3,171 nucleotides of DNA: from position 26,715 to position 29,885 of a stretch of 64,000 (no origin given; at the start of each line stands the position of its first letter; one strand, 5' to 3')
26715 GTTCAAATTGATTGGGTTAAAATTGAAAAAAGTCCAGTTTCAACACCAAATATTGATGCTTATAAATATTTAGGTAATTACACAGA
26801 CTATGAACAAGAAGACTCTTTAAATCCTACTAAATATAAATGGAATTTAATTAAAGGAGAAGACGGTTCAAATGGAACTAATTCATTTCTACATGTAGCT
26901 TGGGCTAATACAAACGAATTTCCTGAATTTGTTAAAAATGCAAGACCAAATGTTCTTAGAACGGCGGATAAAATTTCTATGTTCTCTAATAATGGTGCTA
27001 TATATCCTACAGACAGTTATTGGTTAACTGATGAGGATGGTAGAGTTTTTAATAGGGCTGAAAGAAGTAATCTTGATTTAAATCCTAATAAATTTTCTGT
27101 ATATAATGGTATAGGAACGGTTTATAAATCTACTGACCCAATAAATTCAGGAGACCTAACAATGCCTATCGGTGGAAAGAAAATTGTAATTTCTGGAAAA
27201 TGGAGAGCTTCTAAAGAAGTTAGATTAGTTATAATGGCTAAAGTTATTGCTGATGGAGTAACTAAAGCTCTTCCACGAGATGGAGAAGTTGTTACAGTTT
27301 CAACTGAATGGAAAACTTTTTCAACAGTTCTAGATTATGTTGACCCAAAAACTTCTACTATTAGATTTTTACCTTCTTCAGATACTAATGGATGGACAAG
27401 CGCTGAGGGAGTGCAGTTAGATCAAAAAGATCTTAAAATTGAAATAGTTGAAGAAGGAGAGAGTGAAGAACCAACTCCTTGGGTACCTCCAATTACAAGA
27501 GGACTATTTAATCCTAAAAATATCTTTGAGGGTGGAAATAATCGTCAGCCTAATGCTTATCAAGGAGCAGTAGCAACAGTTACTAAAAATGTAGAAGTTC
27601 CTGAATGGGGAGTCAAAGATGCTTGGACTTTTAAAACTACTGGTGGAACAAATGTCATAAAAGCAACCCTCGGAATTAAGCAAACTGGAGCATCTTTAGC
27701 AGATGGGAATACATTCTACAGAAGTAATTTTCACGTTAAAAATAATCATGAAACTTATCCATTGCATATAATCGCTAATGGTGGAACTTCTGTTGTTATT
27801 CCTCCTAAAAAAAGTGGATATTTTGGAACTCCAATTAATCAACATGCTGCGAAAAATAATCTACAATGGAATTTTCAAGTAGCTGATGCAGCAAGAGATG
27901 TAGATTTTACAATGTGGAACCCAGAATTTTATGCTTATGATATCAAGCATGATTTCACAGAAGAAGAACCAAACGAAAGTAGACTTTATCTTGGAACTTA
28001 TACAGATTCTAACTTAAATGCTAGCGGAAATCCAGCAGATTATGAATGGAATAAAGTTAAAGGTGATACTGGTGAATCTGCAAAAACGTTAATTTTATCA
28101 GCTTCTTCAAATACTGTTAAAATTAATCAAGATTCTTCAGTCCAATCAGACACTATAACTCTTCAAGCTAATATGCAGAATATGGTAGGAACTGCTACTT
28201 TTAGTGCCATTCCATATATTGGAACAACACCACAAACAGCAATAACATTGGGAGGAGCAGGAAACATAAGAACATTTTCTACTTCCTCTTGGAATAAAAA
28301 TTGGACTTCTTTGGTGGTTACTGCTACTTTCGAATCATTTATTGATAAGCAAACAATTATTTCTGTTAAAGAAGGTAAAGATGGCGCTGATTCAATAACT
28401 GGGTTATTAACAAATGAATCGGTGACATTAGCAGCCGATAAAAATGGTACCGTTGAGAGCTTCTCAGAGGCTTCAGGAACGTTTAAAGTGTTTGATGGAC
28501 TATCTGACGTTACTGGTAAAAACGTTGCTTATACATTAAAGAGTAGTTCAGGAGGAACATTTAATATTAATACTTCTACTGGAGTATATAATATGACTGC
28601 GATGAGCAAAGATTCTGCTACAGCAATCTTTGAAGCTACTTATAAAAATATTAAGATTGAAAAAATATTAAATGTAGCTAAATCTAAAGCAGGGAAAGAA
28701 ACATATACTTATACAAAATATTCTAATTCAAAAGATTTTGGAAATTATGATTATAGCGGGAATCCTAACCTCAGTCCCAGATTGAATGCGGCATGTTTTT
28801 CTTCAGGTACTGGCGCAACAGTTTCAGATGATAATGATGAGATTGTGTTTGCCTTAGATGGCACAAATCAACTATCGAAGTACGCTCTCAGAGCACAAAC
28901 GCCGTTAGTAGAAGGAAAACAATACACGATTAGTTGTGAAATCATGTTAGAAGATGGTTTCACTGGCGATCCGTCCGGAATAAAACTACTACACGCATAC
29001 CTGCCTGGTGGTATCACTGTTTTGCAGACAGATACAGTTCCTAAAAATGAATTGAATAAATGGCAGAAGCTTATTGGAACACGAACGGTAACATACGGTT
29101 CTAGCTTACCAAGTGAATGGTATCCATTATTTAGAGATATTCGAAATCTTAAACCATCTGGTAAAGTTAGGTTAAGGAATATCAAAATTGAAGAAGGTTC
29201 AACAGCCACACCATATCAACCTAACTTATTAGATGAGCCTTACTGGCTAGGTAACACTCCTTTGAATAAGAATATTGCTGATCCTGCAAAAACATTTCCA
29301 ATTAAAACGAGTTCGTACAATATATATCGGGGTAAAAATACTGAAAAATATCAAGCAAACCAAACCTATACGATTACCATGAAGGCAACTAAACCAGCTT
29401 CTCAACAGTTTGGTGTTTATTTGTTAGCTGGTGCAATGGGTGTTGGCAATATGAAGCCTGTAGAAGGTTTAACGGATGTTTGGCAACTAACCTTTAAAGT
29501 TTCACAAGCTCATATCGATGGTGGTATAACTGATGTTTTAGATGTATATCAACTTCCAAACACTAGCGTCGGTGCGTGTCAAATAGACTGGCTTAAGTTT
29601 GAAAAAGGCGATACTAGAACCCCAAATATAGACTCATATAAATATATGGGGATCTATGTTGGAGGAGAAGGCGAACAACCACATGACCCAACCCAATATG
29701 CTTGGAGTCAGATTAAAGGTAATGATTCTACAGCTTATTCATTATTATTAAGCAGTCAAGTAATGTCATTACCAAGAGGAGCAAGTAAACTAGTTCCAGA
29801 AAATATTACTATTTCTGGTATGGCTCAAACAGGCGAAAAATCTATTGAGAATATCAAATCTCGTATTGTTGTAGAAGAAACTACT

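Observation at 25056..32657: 2533-aa modular tail fibre with internal module duplication anchored by a conserved 39-bp DNA stretch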

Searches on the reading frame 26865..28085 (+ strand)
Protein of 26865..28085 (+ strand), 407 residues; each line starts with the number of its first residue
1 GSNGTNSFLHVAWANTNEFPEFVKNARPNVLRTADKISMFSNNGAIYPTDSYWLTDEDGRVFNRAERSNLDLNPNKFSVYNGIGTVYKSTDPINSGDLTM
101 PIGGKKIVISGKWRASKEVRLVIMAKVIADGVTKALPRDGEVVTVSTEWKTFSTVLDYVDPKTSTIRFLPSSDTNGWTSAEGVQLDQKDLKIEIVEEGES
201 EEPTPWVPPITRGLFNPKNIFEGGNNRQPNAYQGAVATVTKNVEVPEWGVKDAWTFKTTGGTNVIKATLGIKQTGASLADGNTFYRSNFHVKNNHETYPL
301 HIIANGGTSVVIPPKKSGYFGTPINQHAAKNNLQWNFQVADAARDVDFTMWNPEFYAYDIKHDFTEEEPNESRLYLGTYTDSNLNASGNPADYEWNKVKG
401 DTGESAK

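Call 73: find_homologous_proteins(query=window:26865-28085:+, max_evalue=0.001)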
Query window:26865-28085:+: 2241 candidates shared short words with the query, none scored E <= 0.001.

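Call 80: predict_structure(protein=window:26865-28085:+)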
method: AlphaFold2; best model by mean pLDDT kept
length: 407 residues; sequences in the alignment: 1
mean_pLDDT: 40.7   pTM: 0.31
mean pLDDT of the five models: 40.7, 31.0, 29.0, 27.1, 27.0
residues with pLDDT >= 90: 0; 70-90: 2; 50-70: 70; < 50: 335
segments of 3 or more residues with pLDDT < 50: 1-108, 111-190, 193-253, 259-261, 268-283, 325-331, 356-407
pLDDT, mean of each block of 10 residues (from residue 1): 41 40 42 40 30 33 32 30 33 43 43 45 36 29 28 34 38 36 44 45 25 25 31 35 39 50 50 41 53 64 57 65 48 55 55 49 42 36 33 37 37
secondary structure, 60 per line:
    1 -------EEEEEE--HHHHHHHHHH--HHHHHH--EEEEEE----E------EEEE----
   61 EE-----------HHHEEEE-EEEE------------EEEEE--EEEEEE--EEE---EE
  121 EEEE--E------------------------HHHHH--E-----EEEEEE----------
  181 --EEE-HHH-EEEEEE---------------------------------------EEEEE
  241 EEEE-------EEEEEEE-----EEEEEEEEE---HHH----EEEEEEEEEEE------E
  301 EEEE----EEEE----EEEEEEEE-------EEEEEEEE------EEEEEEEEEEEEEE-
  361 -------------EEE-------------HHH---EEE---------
elements in order: E8-13 H16-25 H28-33 E36-41 E53-56 E77-80 E82-85 E98-102 E105-110 E113-115 E119-124 H152-156 E165-170 E183-185 E191-196 E236-244 E252-258 E264-272 E283-293 E300-304 E309-312 E317-324 E332-339 E346-359 E374-376 E396-398

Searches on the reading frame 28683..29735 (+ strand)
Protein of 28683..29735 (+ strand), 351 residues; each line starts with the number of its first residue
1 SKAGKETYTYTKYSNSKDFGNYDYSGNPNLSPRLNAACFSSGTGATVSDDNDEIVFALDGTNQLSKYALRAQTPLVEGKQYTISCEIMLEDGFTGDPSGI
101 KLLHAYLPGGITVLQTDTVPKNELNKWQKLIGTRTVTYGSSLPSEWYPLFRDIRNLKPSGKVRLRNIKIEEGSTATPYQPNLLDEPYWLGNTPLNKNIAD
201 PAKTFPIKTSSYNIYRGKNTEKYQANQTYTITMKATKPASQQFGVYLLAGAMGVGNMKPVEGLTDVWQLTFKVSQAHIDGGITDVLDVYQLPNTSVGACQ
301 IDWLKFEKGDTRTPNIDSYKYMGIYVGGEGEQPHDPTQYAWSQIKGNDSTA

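Call 58: search_dna_similar(query=window:28683-29735:+, collection=phages, mode=protein, max_rows=60, rows=spread)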
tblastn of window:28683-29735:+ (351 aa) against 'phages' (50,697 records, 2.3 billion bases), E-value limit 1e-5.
Records with a match: 111; places in all: 143; records where one place covers at least 80% of the query: 91.
Best place of each record, by identity: 80-90% 1; 60-80% 15; <60% 95.
By first word of the organism name: Enterococcus 106; Listeria 2; phage 1; Acinetobacter 1; Bacteriophage 1.
By host as written in the record: Enterococcus faecalis 20; Enterococcus faecium 18; - 11; Enterococcus sp. 7; Enterococcus faecium ATCC 19434 7; Enterococcus faecium E1071 3; Enterococcus 3; Enterococcus mundtii 3; and 28 more.
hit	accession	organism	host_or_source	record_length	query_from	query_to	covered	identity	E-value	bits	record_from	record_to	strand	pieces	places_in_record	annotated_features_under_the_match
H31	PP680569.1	Enterococcus phage VRE9_3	Enterococcus faecium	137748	1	348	99%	80.5%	0e+0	588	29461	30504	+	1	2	hypothetical protein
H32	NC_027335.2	Enterococcus phage ECP3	Enterococcus faecalis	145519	10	342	95%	66.5%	3e-142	450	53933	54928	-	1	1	hypothetical protein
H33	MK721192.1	Enterococcus phage vB_EfaM_Ef2.3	Enterococcus faecalis strain AH2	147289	10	342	95%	66.5%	7e-142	449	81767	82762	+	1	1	hypothetical protein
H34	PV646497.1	Enterococcus phage CUB-FS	Enterococcus faecalis ATCC 51299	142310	10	342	95%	66.2%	1e-141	448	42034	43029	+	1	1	hypothetical protein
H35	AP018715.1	Enterococcus phage phiM1EF22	-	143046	10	342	95%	66.2%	2e-141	448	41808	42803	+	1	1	hypothetical protein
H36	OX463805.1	Enterococcus phage Sw5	-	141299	10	342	95%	66.2%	3e-141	447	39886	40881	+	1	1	Phage protein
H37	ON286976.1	Enterococcus phage Sw5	Enterococcus faecalis OG1RF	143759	10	342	95%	66.2%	3e-141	447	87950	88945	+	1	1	hypothetical protein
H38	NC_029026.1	Enterococcus phage EFLK1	Enterococcus faecalis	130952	10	342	95%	65.6%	2e-140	445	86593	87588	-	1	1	hypothetical protein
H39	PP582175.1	Enterococcus phage vB_Efm8_KEN21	Enterococcus faecium 80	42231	13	342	94%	63.0%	9e-125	400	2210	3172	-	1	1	hypothetical protein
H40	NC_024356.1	Enterococcus phage IME-EFm1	Enterococcus faecium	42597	11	341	94%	59.2%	3e-119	384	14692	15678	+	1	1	distal tail protein Dit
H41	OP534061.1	Enterococcus phage H1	Enterococcus faecium 374iF1 (22)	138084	1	348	99%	51.0%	2e-97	322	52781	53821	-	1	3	hypothetical protein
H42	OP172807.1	Enterococcus phage EH802P2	Enterococcus_B hirae DO82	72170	4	348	98%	50.4%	2e-92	307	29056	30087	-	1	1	hypothetical protein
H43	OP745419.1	Enterococcus phage 4995_1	Enterococcus faecium 4995/20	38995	13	341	94%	52.0%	3e-102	335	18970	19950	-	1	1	BppU family baseplate upper protein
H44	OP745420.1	Enterococcus phage 4995_2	Enterococcus faecium 4995/20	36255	13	341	94%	50.0%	1e-89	299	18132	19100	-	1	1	record has no annotation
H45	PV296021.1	Enterococcus phage fHoEfm07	Enterococcus faecium #5864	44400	4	348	98%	44.7%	1e-88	296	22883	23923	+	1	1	structural protein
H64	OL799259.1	Enterococcus phage phiSHEF14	Enterococcus faecium E1071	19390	13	324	89%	44.5%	1e-69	241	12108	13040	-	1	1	hypothetical protein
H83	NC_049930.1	Enterococcus phage vB_EfaP_Zip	Enterococcus faecium strain C410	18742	180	341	46%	53.7%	5e-44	167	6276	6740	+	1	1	hypothetical protein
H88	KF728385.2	Enterococcus phage IME_EF3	Enterococcus faecalis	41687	29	173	41%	41.6%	6e-23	105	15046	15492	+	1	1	tail component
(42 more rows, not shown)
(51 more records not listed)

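Call 65: get_annotated_region(hit=H83, flank=1500)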
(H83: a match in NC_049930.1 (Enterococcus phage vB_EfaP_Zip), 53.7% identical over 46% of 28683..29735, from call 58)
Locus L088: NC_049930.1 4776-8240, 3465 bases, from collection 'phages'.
description: Enterococcus phage vB_EfaP_Zip, complete genome.
organism: Enterococcus phage vB_EfaP_Zip (NCBI taxid 2501743)
taxonomy: Viruses; Duplodnaviria; Heunggongvirae; Uroviricota; Caudoviricetes; Rountreeviridae; Sarlesvirinae; Minhovirus; Minhovirus zip
host: Enterococcus faecium strain C410; source: raw sewage from wastewater treatment plant; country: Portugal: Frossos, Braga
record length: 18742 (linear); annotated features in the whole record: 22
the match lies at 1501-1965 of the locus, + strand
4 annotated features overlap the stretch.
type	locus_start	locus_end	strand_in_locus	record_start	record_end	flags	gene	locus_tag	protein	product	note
CDS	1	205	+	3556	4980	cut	-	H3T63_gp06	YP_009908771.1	lower collar protein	-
CDS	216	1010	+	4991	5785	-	-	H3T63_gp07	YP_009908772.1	minor head protein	-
CDS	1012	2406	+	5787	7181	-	-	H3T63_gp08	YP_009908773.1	hypothetical protein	-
CDS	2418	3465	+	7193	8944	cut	-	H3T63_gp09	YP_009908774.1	tail protein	-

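Call 66: get_annotated_region(hit=H88, flank=1500)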
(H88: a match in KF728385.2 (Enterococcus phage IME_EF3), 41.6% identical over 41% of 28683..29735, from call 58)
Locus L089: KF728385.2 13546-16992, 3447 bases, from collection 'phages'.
description: Enterococcus phage IME_EF3, complete genome.
organism: Enterococcus phage IME_EF3 (NCBI taxid 1416012)
taxonomy: Viruses; Duplodnaviria; Heunggongvirae; Uroviricota; Caudoviricetes; Efquatrovirus; Efquatrovirus EF3
host: Enterococcus faecalis; source: sewage; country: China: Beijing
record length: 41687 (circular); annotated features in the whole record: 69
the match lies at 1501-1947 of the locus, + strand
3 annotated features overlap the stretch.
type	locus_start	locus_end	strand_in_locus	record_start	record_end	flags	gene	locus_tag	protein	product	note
CDS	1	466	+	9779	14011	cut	-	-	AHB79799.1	tape measure protein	-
CDS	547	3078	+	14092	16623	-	-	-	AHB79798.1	tail component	-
CDS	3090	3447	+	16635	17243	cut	-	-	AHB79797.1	host specificity protein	-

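Call 67: get_annotated_region(hit=H64, flank=1500)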
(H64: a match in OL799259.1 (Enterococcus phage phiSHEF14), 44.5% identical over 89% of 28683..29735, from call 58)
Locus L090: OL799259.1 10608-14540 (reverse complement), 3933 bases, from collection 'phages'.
description: Enterococcus phage phiSHEF14, complete genome.
organism: Enterococcus phage phiSHEF14 (NCBI taxid 2918649)
taxonomy: Viruses; Duplodnaviria; Heunggongvirae; Uroviricota; Caudoviricetes; Rountreeviridae; Sarlesvirinae; Minhovirus
host: Enterococcus faecium E1071; source: wastewater; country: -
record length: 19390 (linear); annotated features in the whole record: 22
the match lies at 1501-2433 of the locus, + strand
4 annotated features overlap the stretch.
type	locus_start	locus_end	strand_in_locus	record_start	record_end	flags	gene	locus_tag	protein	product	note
CDS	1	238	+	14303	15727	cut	-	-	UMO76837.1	phosphohydrolase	label: hypothetical protein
CDS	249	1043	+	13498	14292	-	-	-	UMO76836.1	hypothetical protein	label: hypothetical protein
CDS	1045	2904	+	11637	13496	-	-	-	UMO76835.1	hypothetical protein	label: hypothetical protein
CDS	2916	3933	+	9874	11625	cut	-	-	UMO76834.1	major tail protein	label: hypothetical protein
